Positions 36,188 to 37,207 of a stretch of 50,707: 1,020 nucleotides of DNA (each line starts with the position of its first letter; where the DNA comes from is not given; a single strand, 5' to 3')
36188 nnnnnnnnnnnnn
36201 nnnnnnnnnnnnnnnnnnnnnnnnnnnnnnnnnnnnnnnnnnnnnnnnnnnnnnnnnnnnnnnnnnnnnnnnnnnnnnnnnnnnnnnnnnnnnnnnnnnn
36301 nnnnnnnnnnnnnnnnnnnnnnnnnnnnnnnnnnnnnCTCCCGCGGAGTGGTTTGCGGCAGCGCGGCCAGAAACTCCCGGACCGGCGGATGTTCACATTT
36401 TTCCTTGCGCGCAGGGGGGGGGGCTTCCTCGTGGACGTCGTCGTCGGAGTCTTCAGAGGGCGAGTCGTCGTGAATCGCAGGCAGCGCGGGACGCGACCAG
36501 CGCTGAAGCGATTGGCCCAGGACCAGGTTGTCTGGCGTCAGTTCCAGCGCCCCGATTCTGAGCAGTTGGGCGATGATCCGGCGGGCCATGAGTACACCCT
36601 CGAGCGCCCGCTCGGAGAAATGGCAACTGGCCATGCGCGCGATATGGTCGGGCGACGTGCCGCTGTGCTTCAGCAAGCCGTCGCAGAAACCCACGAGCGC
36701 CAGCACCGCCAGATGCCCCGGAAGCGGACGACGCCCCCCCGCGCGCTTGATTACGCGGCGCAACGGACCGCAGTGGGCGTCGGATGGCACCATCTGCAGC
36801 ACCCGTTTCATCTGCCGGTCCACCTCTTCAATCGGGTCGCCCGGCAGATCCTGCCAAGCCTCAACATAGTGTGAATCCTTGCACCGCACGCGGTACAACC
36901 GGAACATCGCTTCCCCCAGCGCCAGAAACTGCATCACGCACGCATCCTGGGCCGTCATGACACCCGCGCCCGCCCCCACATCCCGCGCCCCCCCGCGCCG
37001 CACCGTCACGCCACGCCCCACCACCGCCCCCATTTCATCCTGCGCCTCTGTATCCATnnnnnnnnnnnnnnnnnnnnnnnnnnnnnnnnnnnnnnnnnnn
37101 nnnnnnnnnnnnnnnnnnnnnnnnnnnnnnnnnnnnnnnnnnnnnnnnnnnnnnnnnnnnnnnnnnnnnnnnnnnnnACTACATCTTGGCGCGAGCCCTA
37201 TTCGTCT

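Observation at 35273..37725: Stand-alone ClpX paralog with a novel N-terminal region, operonic with a small unknown protein: candidate new defence or regulatory module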

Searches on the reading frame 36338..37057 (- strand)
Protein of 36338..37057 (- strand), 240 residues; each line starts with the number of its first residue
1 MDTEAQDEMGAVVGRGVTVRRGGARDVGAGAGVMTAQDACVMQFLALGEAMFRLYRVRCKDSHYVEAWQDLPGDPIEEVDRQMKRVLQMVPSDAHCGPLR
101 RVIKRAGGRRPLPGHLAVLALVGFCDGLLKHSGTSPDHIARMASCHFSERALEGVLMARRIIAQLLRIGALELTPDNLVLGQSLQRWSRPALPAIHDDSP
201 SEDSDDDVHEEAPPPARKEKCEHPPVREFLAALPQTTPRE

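Call 34: search_protein_representatives(protein=window:36338-37057:-)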
Query: 240 residues. Proteins with E-value up to 0.001 (for the whole library): 6; up to 1e-10: 1; up to 1e-30: 1. The best 6 are listed.
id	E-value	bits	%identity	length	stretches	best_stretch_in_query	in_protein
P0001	3.0e-157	537.8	100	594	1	1-240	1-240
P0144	9.4e-06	41.9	28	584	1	44-219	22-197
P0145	1.1e-05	41.7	31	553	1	42-167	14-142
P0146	1.4e-04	38.0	33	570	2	90-188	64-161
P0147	2.6e-04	37.1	24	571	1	42-191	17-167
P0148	2.9e-04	37.0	25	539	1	44-235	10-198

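Call 39: find_encoding_contigs(protein=P0144, flank=8000, max_places=4)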
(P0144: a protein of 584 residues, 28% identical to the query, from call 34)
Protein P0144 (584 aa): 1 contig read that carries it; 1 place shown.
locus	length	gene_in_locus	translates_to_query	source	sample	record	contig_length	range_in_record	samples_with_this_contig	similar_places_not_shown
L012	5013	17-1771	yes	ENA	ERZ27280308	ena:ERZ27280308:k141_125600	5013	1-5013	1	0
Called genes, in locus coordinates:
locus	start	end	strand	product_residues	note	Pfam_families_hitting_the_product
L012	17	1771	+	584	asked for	PF00004:AAA (weak), PF07724:AAA_2, PF10431:ClpB_D2-small (faint)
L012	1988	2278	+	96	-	-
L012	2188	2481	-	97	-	-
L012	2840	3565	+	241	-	PF13489:Methyltransf_23 (weak), PF13649:Methyltransf_25 (faint)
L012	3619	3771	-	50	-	-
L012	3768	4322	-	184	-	PF02463:SMC_N (faint)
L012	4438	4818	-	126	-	-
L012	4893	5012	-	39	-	?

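Call 41: find_encoding_contigs(protein=P0146, flank=8000, max_places=4)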
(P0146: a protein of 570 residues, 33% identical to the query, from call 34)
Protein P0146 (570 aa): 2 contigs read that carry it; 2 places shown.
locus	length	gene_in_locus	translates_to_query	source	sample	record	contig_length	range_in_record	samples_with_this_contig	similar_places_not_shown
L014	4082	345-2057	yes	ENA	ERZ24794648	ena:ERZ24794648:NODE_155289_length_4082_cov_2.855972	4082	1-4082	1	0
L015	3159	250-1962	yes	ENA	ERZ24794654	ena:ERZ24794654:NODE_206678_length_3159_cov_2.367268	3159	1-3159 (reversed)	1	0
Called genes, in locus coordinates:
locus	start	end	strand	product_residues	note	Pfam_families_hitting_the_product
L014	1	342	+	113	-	?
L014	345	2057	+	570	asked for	PF00004:AAA (weak), PF07724:AAA_2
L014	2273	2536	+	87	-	-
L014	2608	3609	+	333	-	PF05496:RuvB_N, PF05673:DUF815 (weak), PF00004:AAA, PF07728:AAA_5 (faint), PF17864:AAA_lid_4, PF05491:WHD_RuvB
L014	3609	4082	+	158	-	?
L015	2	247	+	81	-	?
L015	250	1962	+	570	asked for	PF00004:AAA (weak), PF07724:AAA_2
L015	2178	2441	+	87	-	-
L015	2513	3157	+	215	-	?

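Call 42: find_encoding_contigs(protein=P0147, flank=8000, max_places=4)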
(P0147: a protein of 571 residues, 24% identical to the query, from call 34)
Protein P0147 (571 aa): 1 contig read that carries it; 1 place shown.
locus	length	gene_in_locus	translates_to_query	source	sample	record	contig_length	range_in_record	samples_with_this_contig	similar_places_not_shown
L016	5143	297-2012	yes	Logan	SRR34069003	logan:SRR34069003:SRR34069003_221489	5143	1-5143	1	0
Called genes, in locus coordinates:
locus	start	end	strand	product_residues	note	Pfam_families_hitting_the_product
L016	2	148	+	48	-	?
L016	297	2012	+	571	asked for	PF07724:AAA_2, PF10431:ClpB_D2-small (weak)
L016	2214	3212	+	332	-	PF05496:RuvB_N, PF05673:DUF815 (weak), PF00004:AAA, PF07726:AAA_3 (faint), PF07728:AAA_5 (weak), PF13173:AAA_14 (weak), PF17864:AAA_lid_4, PF05491:WHD_RuvB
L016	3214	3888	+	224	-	PF00589:Phage_integrase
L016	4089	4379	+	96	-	-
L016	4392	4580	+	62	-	-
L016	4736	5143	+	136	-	?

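Call 60: search_protein_families(library=phrogs, proteins=[window:36338-37057:-], max_evalue=0.01)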
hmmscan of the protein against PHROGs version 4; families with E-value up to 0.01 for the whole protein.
window:36338-37057:- (240 aa): 0 families

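Call 67: find_encoding_contigs(protein=P0145, flank=8000, max_places=4)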
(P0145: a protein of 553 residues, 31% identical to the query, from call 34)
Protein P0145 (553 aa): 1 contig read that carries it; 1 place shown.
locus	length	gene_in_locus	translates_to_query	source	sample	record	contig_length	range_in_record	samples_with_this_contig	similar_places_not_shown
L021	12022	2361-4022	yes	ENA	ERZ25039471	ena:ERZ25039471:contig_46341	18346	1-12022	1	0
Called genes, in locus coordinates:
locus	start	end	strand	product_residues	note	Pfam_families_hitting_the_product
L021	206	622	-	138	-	-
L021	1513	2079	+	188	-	-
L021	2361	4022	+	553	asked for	-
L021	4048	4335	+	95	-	-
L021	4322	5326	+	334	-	PF01078:Mg_chelatase (faint), PF05496:RuvB_N, PF06068:TIP49 (weak), PF13191:AAA_16 (faint), PF00004:AAA, PF07728:AAA_5, PF17864:AAA_lid_4 (weak), PF05491:WHD_RuvB, +3 more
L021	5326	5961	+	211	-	PF00589:Phage_integrase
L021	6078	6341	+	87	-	-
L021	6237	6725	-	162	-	-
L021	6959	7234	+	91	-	PF00216:Bac_DNA_binding, PF18291:HU-HIG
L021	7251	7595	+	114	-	-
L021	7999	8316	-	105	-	-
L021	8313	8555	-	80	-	-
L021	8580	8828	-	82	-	-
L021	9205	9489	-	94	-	-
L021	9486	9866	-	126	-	-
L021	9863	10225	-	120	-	-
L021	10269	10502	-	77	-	-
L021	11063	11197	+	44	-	-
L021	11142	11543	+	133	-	-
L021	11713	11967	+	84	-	-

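Call 68: find_encoding_contigs(protein=P0148, flank=8000, max_places=4)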
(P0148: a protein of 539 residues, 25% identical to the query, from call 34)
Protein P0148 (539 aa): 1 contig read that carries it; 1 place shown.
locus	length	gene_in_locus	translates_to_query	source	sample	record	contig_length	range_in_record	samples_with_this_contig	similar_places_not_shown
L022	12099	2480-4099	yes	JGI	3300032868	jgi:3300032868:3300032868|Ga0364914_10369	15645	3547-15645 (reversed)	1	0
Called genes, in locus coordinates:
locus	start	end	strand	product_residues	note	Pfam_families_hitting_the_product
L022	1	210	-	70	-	?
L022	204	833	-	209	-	-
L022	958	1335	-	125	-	-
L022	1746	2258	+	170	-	-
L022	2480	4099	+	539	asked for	PF07724:AAA_2, PF00004:AAA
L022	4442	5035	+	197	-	PF00239:Resolvase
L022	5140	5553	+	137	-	-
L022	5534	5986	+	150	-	-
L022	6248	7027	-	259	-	-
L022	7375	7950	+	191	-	-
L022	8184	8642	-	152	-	-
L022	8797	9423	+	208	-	-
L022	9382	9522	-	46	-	-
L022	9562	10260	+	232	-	-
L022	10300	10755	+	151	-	PF25191:DUF7832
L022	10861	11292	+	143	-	-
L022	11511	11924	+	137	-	-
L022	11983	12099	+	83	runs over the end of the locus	-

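Call 71: predict_structure(alignment_id=A5)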
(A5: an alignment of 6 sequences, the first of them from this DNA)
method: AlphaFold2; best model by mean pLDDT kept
length: 200 residues; sequences in the alignment: 6
mean_pLDDT: 74.4   pTM: 0.69
mean pLDDT of the five models: 74.4, 71.7, 57.9, 53.7, 52.0
residues with pLDDT >= 90: 64; 70-90: 71; 50-70: 22; < 50: 43
segments of 3 or more residues with pLDDT < 50: 29-33, 160-195
pLDDT, mean of each block of 10 residues (from residue 1): 83 91 71 54 91 91 87 81 93 68 90 89 95 93 87 68 38 34 39 48
secondary structure, 60 per line:
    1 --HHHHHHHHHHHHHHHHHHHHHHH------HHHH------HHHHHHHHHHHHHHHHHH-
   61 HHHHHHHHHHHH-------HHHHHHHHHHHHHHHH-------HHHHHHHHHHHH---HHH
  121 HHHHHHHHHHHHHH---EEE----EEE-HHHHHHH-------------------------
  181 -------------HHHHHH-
elements in order: H3-25 H32-35 H42-59 H61-72 H80-95 H103-114 H118-134 E138-140 E145-147 H149-155 H194-199

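Call 75: fold_search(model_id=the predicted structure, library=pdb)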
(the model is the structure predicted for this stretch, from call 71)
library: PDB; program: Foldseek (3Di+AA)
matches with E <= 10: 380; with E <= 0.001: 0
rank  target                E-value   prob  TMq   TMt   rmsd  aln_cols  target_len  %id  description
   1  9zll_D                1.8e-01  0.89  0.34  0.15   9.7       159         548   14  Complex of N-terminal BrxC walker B, BrxB, and N-termianl PglZ from the Acinetobacter BREX system (released 2026-04-08)
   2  9zll_A                3.0e-01  0.90  0.35  0.15   9.2       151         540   10  Complex of N-terminal BrxC walker B, BrxB, and N-termianl PglZ from the Acinetobacter BREX system (released 2026-04-08)
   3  8qbl_G                4.1e-01  0.92  0.29  0.44   9.0        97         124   11  Retron-Eco1 filament with inactive effector (E106A, 2 segments) (released 2024-06-05)
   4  2v7f                  5.0e-01  0.47  0.28  0.37   7.8       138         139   15  Structure of P. abyssi RPS19 protein (released 2007-09-11)
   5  8dh2_L                5.5e-01  0.54  0.31  0.10  10.4       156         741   13  T7 RNA polymerase elongation complex with unnatural base dDs-ATP mismatch (released 2023-02-01)
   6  8hkx_S19E             5.8e-01  0.47  0.27  0.34   7.1       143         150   14  Cryo-EM Structures and Translocation Mechanism of Crenarchaeota Ribosome (released 2023-08-16)
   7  1bja_A                6.7e-01  0.96  0.30  0.58   4.1        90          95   14  ACTIVATION DOMAIN OF THE PHAGE T4 TRANSCRIPTION FACTOR MOTA (released 1998-11-04)
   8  4iji_H                7.4e-01  0.16  0.20  0.21   8.9       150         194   15  Crystal structure of a glutathione transferase family member from Psuedomonas fluorescens Pf-5, target EFI-900011, wit (released 2013-02-20)
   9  7uch                  7.4e-01  0.08  0.17  0.08  16.9       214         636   10  AprA Methyltransferase 1 - GNAT in complex with Mn2+ , SAM, and Di-methyl-malonate (released 2022-06-01)
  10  5ft3_B                7.8e-01  0.21  0.23  0.21  13.6       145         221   11  Aedes aegypti GSTe2 (released 2017-02-22)
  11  8ejv_A                8.2e-01  0.41  0.23  0.19   8.0        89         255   15  The crystal structure of Pseudomonas putida PcaR in complex with succinate (released 2024-03-20)
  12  9znf_BU               8.6e-01  0.25  0.27  0.34   8.5       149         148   13  Cryo-EM structure of the Methanosarcina acetivorans 70S ribosome in complex with SriA and SriB (released 2026-01-28)
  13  7v9x_C                9.1e-01  0.57  0.28  0.39   9.4        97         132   12  Cryo-EM structure of E.coli retron-Ec86 in complex with its effector at 2.8 angstrom (released 2022-08-31)
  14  7xjg_J                9.1e-01  0.41  0.29  0.20  14.5       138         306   11  Cryo-EM structure of E.coli retron-Ec86 in complex with its effector at 2.5 angstrom (released 2022-09-14)
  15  9zdx_A                9.5e-01  0.57  0.33  0.14   8.0       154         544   14  Dimer of ATPase BrxC containing a Walker B mutation and bound to ATP from the Acinetobacter BREX system (released 2026-04-08)
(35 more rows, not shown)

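Call 84: search_solved_structures(query=A4, max_evalue=1)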
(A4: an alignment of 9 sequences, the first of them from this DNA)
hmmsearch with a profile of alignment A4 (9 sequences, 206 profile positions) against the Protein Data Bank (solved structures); distinct sequences matched with E-value up to 1: 1.
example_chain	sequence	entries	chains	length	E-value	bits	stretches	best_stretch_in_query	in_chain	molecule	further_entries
8jzp_F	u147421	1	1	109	0.65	12.9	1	32-104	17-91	C5a anaphylatoxin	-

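Call 95: search_protein_families(library=padloc, proteins=[L014:2596-3609:+, L021:4322-5326:+, L021:5326-5961:+, L022:4442-5035:+, L012:2840-3565:+, L012:3768-4322:-], max_evalue=0.001)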
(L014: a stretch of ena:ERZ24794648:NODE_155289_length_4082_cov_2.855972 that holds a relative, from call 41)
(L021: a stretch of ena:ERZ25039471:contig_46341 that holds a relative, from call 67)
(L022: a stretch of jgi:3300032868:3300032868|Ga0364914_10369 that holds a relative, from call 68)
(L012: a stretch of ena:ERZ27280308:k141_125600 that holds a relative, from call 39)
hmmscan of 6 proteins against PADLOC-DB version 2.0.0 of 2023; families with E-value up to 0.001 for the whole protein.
L014:2596-3609:+ (337 aa): 2 families
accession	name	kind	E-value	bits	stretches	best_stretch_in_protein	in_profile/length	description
PDLC01994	RtcR_PspF1--CARF_AAA_HTH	-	0.00015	19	1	94-129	247-282/468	-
PDLC04140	mad8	-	0.00075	17.1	0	95-125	189-221/314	mads_8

L021:4322-5326:+ (334 aa): 7 families
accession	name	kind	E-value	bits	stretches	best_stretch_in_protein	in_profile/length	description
PDLC04140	mad8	-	1.2e-05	23.1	1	39-65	28-54/314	mads_8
PDLC03838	DolB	-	1.6e-05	22.3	1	11-67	138-195/375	-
PDLC02196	IetA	-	2.9e-05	21.7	1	38-65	122-149/374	-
PDLC00915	TRIP13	-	7.6e-05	20.3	1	39-66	64-91/302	TRIP13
PDLC02911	VakA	-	8.5e-05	21.2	1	43-134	7-85/163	-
PDLC04232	IetA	-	0.00012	19.7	1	40-65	118-143/330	-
PDLC01994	RtcR_PspF1--CARF_AAA_HTH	-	0.00099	16.3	0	90-121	251-282/468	-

L021:5326-5961:+ (211 aa): 0 families

L022:4442-5035:+ (197 aa): 0 families

L012:2840-3565:+ (241 aa): 1 family
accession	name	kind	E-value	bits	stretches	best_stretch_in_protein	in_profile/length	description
PDLC04134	mad2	-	2.6e-07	27.8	1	35-186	257-395/492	mads_2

L012:3768-4322:- (184 aa): 1 family
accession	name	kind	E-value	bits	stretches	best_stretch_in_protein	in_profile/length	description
PDLC04135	mad3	-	1.7e-08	32.4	1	90-147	260-319/374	mads_3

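Call 99: search_dna_similar(query=window:36338-37057:-, collection=plasmids, mode=protein, max_evalue=0.01)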
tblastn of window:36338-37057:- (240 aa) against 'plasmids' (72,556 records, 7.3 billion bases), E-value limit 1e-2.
No match.

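Call 116: search_protein_families(library=pfam, proteins=[L014:2273-2533:+], max_evalue=0.5)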
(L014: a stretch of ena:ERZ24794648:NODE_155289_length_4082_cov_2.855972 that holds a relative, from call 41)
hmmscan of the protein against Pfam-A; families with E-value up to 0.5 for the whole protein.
L014:2273-2533:+ (87 aa): 0 families
